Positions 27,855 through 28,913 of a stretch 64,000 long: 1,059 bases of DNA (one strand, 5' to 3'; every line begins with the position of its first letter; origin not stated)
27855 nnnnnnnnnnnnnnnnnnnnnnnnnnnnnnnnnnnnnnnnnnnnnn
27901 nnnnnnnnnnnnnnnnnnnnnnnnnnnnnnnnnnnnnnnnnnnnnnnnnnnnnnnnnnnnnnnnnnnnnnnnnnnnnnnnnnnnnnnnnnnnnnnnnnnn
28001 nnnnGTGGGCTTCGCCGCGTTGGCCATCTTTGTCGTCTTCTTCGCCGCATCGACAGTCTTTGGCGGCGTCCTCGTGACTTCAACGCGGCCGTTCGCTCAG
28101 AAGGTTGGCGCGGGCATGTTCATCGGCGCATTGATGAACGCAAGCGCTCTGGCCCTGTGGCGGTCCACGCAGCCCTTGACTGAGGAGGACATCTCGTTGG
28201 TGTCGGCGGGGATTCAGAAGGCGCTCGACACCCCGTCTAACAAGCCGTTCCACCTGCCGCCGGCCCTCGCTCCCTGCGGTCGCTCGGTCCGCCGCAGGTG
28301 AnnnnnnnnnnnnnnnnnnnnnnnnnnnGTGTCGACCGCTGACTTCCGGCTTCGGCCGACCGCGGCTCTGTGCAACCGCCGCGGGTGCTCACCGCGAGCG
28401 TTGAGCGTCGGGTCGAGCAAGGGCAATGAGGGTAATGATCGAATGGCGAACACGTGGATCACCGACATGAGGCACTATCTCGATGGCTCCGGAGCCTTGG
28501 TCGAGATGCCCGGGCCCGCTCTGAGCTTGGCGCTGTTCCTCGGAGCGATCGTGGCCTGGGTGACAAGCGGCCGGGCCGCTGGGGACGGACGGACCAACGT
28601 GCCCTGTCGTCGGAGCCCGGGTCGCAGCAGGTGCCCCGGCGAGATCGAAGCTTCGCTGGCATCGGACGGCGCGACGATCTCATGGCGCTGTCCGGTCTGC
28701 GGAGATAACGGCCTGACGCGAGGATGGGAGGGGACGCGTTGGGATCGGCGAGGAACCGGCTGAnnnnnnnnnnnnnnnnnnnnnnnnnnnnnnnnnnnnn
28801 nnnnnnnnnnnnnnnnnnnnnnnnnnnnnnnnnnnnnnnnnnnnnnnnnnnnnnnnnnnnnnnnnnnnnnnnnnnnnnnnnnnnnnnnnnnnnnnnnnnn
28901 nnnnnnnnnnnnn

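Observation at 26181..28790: Lower-GC islet (about 60% versus 70%) carrying Uma2-family endonuclease, hypotheticals, hicBA and a zinc-ribbon protein: likely horizontally acquired accessory locus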

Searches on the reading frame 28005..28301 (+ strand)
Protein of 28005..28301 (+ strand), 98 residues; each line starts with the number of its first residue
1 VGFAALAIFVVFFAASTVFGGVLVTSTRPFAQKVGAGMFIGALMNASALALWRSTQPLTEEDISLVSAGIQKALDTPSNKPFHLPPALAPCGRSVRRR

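Call 4: search_protein_families(library=pfam, max_evalue=0.1, proteins=[window:28005-28301:+])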
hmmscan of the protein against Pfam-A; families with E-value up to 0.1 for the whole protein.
window:28005-28301:+ (98 aa): 1 family
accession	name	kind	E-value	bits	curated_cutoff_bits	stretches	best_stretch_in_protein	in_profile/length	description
PF03649.18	UPF0014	-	0.065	13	22.6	1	4-61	89-149/242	Uncharacterised protein family (UPF0014)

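Call 5: search_protein_families(library=padloc, max_evalue=0.1, proteins=[window:28005-28301:+])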
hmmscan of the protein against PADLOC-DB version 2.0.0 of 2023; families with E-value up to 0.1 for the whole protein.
window:28005-28301:+ (98 aa): 0 families

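Call 18: search_protein_families(library=ncbifam, max_evalue=0.1, proteins=[window:28005-28301:+])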
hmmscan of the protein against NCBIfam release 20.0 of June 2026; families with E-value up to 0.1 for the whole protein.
window:28005-28301:+ (98 aa): 1 family
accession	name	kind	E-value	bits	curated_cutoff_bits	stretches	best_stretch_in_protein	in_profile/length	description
NF001388.0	PRK00281.1-1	equivalog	0.00049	19.7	362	1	3-71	163-232/273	undecaprenyl-diphosphate phosphatase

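Call 19: search_protein_families(library=phrogs, max_evalue=0.1, proteins=[window:28005-28301:+])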
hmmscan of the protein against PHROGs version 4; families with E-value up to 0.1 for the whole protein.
window:28005-28301:+ (98 aa): 0 families

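Call 55: find_homologous_proteins(query=window:28005-28301:+, max_evalue=0.01)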
Query window:28005-28301:+ (98 aa): 4 proteins with E <= 0.01 among 10 candidates.
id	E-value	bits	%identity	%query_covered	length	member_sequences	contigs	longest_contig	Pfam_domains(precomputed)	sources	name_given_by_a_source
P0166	2.5e-56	205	100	100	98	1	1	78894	-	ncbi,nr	ncbi:MAG: hypothetical protein HYU51_11750 [Candidatus Rokubacteria bacterium]|nr:hypothetical prote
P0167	8.4e-30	121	75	82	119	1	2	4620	-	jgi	jgi:hypothetical protein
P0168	1.6e-25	107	68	81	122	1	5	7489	-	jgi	jgi:hypothetical protein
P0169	9.3e-17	79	77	53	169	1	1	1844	-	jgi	jgi:hypothetical protein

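Call 57: find_encoding_contigs(protein=P0166, flank=4000, max_places=3)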
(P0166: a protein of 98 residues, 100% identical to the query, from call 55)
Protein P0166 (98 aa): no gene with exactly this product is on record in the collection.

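Call 58: find_encoding_contigs(protein=P0168, flank=6000, max_places=4)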
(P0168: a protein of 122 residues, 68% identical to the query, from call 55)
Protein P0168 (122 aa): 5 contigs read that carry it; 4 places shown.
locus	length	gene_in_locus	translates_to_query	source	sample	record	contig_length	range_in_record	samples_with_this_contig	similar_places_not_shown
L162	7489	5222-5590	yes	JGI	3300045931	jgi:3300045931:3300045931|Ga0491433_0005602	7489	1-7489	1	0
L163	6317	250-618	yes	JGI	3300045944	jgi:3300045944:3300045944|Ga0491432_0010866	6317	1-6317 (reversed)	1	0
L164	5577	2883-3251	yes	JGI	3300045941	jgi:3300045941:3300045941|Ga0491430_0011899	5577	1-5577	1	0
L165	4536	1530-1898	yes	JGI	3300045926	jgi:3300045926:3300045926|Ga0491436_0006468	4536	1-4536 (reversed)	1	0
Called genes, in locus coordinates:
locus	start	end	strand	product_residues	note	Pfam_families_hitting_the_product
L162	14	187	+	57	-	PF09663:Amido_AtzD_TrzD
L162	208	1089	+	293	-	PF00892:EamA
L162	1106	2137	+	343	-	PF18306:LDcluster4, PF03641:Lysine_decarbox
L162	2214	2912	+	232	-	PF10851:DUF2652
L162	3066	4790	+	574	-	PF00795:CN_hydrolase, PF02540:NAD_synthase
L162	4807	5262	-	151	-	-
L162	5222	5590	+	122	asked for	-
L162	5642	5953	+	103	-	-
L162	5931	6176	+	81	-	PF02604:PhdYeFM_antitox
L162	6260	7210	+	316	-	PF23023:Anti-Pycsar_Apyc1, PF00753:Lactamase_B, PF12706:Lactamase_B_2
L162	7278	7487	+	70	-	?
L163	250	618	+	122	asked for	-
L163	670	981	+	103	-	-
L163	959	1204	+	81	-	PF02604:PhdYeFM_antitox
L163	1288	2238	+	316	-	PF23023:Anti-Pycsar_Apyc1, PF00753:Lactamase_B, PF12706:Lactamase_B_2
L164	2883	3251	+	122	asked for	-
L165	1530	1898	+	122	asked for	-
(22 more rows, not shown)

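Call 83: search_protein_families(library=pfam, max_evalue=0.05, proteins=[P0168, P0169])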
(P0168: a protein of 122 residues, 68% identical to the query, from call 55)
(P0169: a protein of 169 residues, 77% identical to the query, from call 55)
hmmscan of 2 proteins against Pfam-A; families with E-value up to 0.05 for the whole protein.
P0168 (122 aa): 1 family
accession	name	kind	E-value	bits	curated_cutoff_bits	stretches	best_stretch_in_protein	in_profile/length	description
PF11026.13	DUF2721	-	0.015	15.6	28.3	1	19-79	58-118/129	Protein of unknown function (DUF2721)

P0169 (169 aa): 0 families

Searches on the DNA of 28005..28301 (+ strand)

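Call 59: search_with_rna_model(model_id=R1, sources=[L162, L163, L159, L156], max_evalue=0.1, filters=off)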
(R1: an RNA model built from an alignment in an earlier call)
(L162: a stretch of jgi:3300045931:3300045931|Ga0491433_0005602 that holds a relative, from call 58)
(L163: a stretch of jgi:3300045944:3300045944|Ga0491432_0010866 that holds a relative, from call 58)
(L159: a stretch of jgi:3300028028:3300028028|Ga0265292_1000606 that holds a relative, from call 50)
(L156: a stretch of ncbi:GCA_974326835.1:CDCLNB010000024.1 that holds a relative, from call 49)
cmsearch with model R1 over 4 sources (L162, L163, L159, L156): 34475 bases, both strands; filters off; matches with E-value up to 0.1: 7.
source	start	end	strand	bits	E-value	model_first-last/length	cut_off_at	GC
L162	5533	5592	+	43.3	2.1e-08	1-58/58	no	0.68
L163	561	620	+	43.3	2.1e-08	1-58/58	no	0.68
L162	6183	6240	-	22.8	0.002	1-58/58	no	0.66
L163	1211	1268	-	22.8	0.002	1-58/58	no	0.66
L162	5533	5592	-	18.7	0.02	1-58/58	no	0.68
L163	561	620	-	18.7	0.02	1-58/58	no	0.68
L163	3680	3709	-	16.9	0.054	1-58/58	no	0.63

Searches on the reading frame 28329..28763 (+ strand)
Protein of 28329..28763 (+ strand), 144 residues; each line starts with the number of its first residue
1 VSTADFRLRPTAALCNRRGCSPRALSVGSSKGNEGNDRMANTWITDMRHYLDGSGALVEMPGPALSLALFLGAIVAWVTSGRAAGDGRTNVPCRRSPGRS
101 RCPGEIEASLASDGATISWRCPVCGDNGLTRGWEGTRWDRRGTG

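Call 4: search_protein_families(library=pfam, max_evalue=0.1, proteins=[window:28329-28763:+])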
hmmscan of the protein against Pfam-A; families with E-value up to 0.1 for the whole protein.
window:28329-28763:+ (144 aa): 0 families

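Call 5: search_protein_families(library=padloc, max_evalue=0.1, proteins=[window:28329-28763:+])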
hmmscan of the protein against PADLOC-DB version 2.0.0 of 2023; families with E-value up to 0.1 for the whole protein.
window:28329-28763:+ (144 aa): 0 families

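Call 18: search_protein_families(library=ncbifam, max_evalue=0.1, proteins=[window:28329-28763:+])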
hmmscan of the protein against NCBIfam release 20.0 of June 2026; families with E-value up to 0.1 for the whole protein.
window:28329-28763:+ (144 aa): 0 families

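Call 19: search_protein_families(library=phrogs, max_evalue=0.1, proteins=[window:28329-28763:+])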
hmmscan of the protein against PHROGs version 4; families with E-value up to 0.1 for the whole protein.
window:28329-28763:+ (144 aa): 0 families

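Call 48: find_homologous_proteins(query=window:28329-28763:+, max_evalue=0.01)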
Query window:28329-28763:+ (144 aa): 147 proteins with E <= 0.01 among 219 candidates; the best 120 are listed.
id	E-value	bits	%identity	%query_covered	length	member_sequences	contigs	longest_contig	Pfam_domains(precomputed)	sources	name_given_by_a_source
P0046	5.1e-52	194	83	72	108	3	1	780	-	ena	-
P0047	4.4e-51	191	80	74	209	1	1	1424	PF22016.3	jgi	jgi:hypothetical protein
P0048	5.0e-49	184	83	72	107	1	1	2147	-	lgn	-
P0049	7.4e-48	181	75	73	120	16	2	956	-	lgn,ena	-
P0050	1.1e-47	180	73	72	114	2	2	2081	-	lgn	-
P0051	1.8e-47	179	74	72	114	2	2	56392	-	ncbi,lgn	-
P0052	2.2e-47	179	75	72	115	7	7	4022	-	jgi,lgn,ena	-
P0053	2.7e-47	179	71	72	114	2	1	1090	-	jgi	jgi:hypothetical protein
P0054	1.5e-46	176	75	72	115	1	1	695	-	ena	-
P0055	2.7e-46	176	73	73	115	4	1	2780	-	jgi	jgi:hypothetical protein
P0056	3.7e-46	175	73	72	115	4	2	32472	-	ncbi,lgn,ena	-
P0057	3.9e-46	175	71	76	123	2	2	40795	-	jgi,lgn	jgi:hypothetical protein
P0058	4.8e-46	175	76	72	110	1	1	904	-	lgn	-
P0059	5.1e-46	175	74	72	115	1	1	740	-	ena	-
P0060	6.6e-46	174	72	72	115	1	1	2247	-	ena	-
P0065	1.2e-44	170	76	72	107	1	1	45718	-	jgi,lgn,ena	-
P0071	4.8e-44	168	72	74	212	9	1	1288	-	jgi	-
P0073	5.5e-44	168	67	77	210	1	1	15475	PF22016.3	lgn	-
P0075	6.3e-44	168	61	93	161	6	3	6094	-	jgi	jgi:hypothetical protein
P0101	8.0e-39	151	68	72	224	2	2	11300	-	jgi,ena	-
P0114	9.5e-37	145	63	72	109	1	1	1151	-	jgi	jgi:predicted RNA-binding Zn-ribbon protein involved in translation (DUF1610 family)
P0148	8.3e-32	129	60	72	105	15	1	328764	-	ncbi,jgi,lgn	ncbi:MAG TPA: hypothetical protein VGK32_17340 [Vicinamibacterales bacterium]|jgi:hypothetical prote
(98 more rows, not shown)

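Call 49: find_encoding_contigs(protein=P0051, flank=5000, max_places=3)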
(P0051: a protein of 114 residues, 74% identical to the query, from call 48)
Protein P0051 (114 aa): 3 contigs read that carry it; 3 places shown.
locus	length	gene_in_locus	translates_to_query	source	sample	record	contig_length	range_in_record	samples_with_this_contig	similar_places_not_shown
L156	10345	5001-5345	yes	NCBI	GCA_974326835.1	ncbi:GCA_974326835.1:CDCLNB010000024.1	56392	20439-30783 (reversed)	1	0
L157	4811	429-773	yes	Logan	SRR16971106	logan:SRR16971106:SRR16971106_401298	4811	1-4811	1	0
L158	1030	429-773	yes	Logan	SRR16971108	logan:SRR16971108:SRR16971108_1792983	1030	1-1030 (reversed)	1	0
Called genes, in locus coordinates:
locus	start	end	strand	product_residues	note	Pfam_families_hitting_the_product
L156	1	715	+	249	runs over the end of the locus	PF13489:Methyltransf_23 (weak), PF13649:Methyltransf_25, PF13847:Methyltransf_31, PF08241:Methyltransf_11, PF08242:Methyltransf_12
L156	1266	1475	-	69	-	PF15919:HicB_lk_antitox (weak), PF21748:UPF0150 (weak)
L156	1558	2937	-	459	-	PF03055:RPE65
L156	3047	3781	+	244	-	PF00440:TetR_N, PF13305:TetR_C_33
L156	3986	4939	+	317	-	PF00158:Sigma54_activat, PF01078:Mg_chelatase (faint), PF07728:AAA_5 (weak), PF14532:Sigma54_activ_2, PF25601:AAA_lid_14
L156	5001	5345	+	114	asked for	-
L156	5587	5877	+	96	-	PF04365:BrnT_toxin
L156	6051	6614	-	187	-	PF04879:Molybdop_Fe4S4, PF00384:Molybdopterin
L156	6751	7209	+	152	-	PF01909:NTP_transf_2 (weak), PF18765:Polbeta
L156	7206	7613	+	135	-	PF08780:NTase_sub_bind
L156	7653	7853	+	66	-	-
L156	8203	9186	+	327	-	PF00296:Bac_luciferase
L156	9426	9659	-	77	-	-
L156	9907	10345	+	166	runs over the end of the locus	-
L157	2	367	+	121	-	?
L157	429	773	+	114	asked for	-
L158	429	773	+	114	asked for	-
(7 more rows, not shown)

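Call 50: find_encoding_contigs(protein=P0065, flank=5000, max_places=3)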
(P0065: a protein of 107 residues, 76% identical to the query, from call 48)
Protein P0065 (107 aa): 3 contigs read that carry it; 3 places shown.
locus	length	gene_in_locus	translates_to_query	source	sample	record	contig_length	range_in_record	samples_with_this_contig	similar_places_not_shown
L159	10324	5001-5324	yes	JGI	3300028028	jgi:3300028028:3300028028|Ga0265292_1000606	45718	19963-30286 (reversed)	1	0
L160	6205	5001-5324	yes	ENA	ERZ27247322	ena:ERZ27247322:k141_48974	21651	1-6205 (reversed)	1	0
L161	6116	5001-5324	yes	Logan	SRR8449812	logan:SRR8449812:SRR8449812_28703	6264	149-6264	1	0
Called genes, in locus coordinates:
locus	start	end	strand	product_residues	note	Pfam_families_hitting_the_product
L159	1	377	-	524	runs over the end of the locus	PF16656:Pur_ac_phosph_N (weak), PF00149:Metallophos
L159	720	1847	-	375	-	PF03009:GDPD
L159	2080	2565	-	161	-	PF14237:GYF_2, PF13828:DUF4190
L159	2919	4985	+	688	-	PF01738:DLH (faint), PF02129:Peptidase_S15, PF00326:Peptidase_S9 (faint), PF00561:Abhydrolase_1 (faint), PF08530:PepX_C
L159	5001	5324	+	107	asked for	-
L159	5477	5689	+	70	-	-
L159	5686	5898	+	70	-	PF07927:HicA_toxin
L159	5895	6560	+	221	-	PF08530:PepX_C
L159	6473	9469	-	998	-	-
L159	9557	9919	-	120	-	-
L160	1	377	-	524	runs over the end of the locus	PF16656:Pur_ac_phosph_N (weak), PF00149:Metallophos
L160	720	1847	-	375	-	PF03009:GDPD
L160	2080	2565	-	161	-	PF14237:GYF_2, PF13828:DUF4190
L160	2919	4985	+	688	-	PF01738:DLH (faint), PF02129:Peptidase_S15, PF00326:Peptidase_S9 (faint), PF00561:Abhydrolase_1 (faint), PF08530:PepX_C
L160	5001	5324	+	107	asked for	-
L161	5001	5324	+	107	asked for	-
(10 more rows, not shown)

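Call 51: search_protein_families(library=pfam, max_evalue=0.01, proteins=[P0047, P0073, P0075, P0101, P0071])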
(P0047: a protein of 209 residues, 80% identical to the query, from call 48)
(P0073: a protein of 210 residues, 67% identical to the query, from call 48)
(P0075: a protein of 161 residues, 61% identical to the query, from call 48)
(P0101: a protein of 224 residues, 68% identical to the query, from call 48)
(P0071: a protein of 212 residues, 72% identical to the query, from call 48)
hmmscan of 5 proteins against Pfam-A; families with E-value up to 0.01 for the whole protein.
P0047 (209 aa): 1 family
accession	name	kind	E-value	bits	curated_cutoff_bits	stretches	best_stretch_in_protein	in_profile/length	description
PF22016.2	DUF6933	-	6.9e-12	45.9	27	1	4-77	79-156/157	Domain of unknown function (DUF6933)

P0073 (210 aa): 1 family
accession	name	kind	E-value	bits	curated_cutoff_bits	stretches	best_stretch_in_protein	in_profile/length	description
PF22016.2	DUF6933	-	1.1e-07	32.3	27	1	1-59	94-156/157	Domain of unknown function (DUF6933)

P0075 (161 aa): 0 families

P0101 (224 aa): 0 families

P0071 (212 aa): 0 families

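Call 83: search_protein_families(library=pfam, max_evalue=0.05, proteins=[P0148, P0114])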
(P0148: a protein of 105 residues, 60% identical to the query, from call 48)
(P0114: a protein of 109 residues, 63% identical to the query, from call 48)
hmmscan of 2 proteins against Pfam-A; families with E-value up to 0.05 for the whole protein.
P0148 (105 aa): 0 families

P0114 (109 aa): 3 families
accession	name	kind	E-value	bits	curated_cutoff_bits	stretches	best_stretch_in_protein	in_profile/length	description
PF07754.17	HVO_2753_ZBP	-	0.017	15.4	33.2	1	69-93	6-30/46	Small zinc finger protein HVO_2753-like, Zn-binding pocket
PF05876.18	GpA_ATPase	-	0.044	13.9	25.6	1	75-102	189-216/247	Phage terminase large subunit gpA, ATPase domain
PF23733.2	GRXCR1-2_C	-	0.046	14.1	26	0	47-92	5-42/47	GRXCR1/2, C-terminal domain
